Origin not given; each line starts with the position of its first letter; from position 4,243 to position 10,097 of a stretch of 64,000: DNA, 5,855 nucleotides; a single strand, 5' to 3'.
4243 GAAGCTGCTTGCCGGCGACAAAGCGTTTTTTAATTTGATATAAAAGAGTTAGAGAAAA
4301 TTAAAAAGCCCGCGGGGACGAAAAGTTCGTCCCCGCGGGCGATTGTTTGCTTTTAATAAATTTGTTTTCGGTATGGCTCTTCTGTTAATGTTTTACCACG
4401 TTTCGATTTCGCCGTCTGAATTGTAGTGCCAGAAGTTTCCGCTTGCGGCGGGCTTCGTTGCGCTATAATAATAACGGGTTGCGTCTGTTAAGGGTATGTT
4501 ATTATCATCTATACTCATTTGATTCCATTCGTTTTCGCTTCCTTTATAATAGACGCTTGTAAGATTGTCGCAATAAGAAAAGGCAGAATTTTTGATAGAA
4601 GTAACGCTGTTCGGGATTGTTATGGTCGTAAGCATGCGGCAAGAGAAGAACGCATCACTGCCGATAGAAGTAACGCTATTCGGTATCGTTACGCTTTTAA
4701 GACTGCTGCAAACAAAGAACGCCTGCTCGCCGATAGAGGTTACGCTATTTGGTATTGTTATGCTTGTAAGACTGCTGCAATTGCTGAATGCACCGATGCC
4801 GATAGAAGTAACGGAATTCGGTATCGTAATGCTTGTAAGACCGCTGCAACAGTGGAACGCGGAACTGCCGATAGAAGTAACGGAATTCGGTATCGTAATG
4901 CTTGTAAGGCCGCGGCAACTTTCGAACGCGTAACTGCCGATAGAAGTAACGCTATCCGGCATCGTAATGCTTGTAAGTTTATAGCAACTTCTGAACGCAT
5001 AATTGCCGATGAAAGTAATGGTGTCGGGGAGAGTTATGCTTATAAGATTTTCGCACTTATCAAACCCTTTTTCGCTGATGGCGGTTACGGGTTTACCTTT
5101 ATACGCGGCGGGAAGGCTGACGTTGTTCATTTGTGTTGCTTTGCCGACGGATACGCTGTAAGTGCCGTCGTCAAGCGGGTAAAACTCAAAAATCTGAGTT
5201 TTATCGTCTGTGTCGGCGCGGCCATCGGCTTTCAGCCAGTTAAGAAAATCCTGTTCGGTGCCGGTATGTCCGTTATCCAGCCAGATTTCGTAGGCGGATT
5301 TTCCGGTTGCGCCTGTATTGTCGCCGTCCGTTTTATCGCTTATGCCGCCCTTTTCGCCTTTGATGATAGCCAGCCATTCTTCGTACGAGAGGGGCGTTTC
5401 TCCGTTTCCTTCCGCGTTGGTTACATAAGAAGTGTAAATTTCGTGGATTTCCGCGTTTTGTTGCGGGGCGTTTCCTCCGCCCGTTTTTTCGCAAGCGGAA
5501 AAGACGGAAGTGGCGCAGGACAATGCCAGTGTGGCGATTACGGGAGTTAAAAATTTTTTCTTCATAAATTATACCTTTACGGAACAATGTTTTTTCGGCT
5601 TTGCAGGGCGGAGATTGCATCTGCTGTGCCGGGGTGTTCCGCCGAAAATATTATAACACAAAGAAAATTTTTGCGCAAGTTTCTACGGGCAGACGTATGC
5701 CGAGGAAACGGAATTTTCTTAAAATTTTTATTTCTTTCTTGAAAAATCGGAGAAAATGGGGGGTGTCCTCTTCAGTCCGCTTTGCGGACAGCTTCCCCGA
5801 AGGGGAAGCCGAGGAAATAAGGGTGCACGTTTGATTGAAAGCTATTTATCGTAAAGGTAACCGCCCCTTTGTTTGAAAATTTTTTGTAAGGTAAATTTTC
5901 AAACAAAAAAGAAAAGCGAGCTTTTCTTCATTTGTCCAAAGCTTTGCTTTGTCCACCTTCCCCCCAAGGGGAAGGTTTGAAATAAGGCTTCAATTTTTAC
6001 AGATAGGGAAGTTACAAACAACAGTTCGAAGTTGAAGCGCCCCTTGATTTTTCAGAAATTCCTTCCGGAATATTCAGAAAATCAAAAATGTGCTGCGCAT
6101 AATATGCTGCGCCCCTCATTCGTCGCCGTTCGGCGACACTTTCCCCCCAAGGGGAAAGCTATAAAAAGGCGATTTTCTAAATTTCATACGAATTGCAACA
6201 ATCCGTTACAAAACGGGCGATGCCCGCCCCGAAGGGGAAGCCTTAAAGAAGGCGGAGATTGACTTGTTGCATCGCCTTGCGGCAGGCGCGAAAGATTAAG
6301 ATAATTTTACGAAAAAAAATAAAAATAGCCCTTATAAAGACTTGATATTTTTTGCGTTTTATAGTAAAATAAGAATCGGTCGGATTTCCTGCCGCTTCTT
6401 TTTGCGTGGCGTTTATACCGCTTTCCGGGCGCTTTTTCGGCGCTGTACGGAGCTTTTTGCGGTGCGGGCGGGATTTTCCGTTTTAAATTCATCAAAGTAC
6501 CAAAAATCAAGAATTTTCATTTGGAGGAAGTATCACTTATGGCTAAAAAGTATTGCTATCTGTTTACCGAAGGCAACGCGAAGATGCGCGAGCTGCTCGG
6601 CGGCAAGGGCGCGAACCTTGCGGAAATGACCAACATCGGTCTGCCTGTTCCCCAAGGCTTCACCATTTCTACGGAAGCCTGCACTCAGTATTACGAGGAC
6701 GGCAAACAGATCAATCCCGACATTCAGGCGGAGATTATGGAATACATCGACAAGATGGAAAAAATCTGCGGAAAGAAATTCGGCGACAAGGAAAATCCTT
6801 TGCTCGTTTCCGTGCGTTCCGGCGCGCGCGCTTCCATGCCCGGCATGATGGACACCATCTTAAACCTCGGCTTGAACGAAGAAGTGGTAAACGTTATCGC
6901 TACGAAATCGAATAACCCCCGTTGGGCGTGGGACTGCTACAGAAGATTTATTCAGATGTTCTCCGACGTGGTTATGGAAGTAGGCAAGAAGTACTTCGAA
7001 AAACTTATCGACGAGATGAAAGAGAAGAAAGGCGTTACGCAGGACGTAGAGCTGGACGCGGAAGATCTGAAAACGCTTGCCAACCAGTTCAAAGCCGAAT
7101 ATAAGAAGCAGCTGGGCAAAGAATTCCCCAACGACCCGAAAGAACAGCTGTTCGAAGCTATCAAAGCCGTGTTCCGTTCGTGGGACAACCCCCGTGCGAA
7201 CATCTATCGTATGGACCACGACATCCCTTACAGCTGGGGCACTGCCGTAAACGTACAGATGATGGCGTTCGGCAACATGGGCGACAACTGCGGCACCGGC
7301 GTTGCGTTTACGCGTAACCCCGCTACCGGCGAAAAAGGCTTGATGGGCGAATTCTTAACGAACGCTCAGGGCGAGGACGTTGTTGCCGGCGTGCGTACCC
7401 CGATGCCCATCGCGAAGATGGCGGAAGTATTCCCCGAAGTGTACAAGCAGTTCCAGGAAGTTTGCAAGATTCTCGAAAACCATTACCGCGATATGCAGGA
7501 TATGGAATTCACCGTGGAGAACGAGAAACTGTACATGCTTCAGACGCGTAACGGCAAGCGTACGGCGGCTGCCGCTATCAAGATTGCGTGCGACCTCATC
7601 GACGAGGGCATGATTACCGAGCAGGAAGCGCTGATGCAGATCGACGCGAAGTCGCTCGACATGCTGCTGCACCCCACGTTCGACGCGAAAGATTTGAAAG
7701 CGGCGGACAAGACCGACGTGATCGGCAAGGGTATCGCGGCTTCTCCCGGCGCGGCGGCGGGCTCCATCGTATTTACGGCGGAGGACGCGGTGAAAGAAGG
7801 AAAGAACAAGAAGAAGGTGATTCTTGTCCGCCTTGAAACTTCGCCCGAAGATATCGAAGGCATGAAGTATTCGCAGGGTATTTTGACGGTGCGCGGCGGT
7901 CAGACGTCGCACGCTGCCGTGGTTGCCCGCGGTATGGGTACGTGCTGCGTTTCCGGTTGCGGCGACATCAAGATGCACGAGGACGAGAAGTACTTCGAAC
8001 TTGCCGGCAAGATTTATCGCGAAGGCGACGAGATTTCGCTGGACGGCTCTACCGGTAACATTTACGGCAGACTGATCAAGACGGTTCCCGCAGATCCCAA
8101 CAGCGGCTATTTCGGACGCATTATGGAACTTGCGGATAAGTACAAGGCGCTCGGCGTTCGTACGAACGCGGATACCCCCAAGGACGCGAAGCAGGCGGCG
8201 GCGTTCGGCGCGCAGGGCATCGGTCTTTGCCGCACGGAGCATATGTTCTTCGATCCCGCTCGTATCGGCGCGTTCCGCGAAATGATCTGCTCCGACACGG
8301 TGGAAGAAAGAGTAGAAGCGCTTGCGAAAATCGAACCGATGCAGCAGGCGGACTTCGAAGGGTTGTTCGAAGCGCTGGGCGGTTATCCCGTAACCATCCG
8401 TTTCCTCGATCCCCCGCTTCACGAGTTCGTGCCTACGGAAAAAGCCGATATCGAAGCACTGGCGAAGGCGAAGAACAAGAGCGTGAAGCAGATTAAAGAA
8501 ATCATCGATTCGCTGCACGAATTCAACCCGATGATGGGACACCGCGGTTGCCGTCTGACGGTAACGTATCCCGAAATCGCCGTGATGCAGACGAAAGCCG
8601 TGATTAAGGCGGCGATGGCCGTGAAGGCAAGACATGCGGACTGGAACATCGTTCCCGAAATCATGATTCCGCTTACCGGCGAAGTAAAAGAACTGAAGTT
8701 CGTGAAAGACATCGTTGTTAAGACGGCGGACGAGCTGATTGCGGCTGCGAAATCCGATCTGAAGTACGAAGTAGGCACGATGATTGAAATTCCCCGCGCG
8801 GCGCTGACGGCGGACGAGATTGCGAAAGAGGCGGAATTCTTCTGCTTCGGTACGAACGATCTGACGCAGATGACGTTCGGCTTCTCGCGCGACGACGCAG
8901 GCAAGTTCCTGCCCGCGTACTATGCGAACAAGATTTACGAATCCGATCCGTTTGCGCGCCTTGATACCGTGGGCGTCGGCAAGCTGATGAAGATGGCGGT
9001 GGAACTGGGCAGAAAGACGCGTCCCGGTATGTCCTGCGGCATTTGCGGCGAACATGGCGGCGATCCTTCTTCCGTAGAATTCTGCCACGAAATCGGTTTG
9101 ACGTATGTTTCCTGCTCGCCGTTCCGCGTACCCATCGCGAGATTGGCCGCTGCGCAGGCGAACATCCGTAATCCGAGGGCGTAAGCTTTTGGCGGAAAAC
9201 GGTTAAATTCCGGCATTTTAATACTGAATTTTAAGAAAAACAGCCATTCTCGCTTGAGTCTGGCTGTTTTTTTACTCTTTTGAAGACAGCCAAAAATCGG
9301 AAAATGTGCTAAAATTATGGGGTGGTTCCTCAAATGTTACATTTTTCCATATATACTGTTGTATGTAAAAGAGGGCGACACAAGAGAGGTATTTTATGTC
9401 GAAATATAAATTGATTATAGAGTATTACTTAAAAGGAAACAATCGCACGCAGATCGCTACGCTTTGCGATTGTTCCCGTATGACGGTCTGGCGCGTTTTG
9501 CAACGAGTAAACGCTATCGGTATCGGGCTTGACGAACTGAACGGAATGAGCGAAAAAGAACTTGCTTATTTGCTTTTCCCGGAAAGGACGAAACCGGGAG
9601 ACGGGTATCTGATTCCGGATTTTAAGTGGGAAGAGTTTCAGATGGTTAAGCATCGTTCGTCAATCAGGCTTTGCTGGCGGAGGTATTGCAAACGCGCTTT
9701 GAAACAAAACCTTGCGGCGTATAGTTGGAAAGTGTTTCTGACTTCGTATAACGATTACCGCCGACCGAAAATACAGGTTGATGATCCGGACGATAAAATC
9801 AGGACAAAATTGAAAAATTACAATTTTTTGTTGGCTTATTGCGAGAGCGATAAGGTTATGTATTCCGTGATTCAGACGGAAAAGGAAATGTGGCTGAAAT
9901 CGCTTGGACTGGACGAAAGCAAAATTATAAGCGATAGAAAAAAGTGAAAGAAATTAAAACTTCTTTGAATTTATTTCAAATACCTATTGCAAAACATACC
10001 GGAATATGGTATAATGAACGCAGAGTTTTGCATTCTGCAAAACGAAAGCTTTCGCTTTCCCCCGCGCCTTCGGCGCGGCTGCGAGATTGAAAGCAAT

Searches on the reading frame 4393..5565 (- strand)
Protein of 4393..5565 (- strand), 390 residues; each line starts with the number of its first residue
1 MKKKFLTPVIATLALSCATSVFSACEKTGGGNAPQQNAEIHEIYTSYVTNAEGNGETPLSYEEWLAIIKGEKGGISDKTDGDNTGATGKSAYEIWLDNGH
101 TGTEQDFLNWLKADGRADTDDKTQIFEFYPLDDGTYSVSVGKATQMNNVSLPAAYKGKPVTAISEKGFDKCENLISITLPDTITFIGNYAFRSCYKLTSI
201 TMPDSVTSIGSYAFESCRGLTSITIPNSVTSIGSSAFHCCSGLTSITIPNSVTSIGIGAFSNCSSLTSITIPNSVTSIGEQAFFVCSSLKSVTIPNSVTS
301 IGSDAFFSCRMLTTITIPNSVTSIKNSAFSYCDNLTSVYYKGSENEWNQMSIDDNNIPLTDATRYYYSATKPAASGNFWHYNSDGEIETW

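Call 39: search_protein_families(library=pfam, proteins=[window:4393-5565:-], max_evalue=0.001)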
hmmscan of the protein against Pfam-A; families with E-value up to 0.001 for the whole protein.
window:4393-5565:- (390 aa): 3 families
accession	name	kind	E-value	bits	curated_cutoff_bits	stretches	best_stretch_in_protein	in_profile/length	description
PF13306.12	LRR_5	-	3.1e-60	202.1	27.7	2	160-266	22-126/127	BspA type Leucine rich repeat region (6 copies)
PF13855.12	LRR_8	-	2.3e-10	40.5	27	0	250-292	11-54/61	Leucine rich repeat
PF05725.18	FNIP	-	7.2e-05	23.3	21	0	246-278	8-39/44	FNIP Repeat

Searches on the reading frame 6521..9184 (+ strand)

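Call 39: search_protein_families(library=pfam, proteins=[window:6521-9184:+], max_evalue=0.001)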
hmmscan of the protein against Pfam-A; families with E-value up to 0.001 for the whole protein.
window:6521-9184:+ (887 aa): 3 families
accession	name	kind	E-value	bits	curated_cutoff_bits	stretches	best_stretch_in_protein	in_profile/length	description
PF02896.24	PEP-utilizers_C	-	4.1e-76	256.4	22.8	1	530-881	6-292/293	PEP-utilising enzyme, PEP-binding domain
PF01326.24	PPDK_N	-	5.2e-56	190.7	27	3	67-295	76-218/328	Pyruvate phosphate dikinase, AMP/ATP-binding domain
PF00391.29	PEP-utilizers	-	3.6e-23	81.4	23.1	1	431-512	3-72/72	PEP-utilising enzyme, mobile domain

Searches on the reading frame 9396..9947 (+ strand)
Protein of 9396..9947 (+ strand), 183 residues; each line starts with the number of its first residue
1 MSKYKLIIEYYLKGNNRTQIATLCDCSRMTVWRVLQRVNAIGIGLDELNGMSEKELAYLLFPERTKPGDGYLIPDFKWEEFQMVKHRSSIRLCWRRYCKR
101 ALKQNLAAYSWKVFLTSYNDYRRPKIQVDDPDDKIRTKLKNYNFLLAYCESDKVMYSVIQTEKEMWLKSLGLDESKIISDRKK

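Call 4: search_protein_families(library=pfam, proteins=[window:9396-9947:+], max_evalue=0.01)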
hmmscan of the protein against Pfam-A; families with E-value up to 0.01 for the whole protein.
window:9396-9947:+ (183 aa): 5 families
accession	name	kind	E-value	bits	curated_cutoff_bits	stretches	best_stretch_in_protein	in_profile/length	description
PF13384.12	HTH_23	-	2.7e-07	30.7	24.6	1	7-42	10-45/50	Homeodomain-like domain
PF02796.21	HTH_7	-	0.00014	22.4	23.8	1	4-36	11-43/45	Helix-turn-helix domain of resolvase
PF13518.12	HTH_28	-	0.00026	21.5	25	1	7-44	5-43/52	Helix-turn-helix domain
PF13551.12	HTH_29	-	0.0022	18.5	28.1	1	8-44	5-43/64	Winged helix-turn helix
PF08279.18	HTH_11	-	0.0097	16.2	25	0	18-45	19-46/55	HTH domain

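Call 5: search_protein_families(library=padloc, proteins=[window:9396-9947:+], max_evalue=0.01)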
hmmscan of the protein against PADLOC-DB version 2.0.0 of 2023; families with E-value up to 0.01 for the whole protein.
window:9396-9947:+ (183 aa): 0 families

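Call 6: search_protein_families(library=ncbifam, proteins=[window:9396-9947:+], max_evalue=0.01)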
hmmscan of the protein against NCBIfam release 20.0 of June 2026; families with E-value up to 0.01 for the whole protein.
window:9396-9947:+ (183 aa): 2 families
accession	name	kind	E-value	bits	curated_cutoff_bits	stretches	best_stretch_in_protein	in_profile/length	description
NF033545.0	transpos_IS630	equivalog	0.00021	20.8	100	1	6-43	4-41/299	IS630 family transposase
TIGR02935.1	TIGR02935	hypoth_equivalog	0.004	17.3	132.05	0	2-51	25-74/140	NifX-associated nitrogen fixation protein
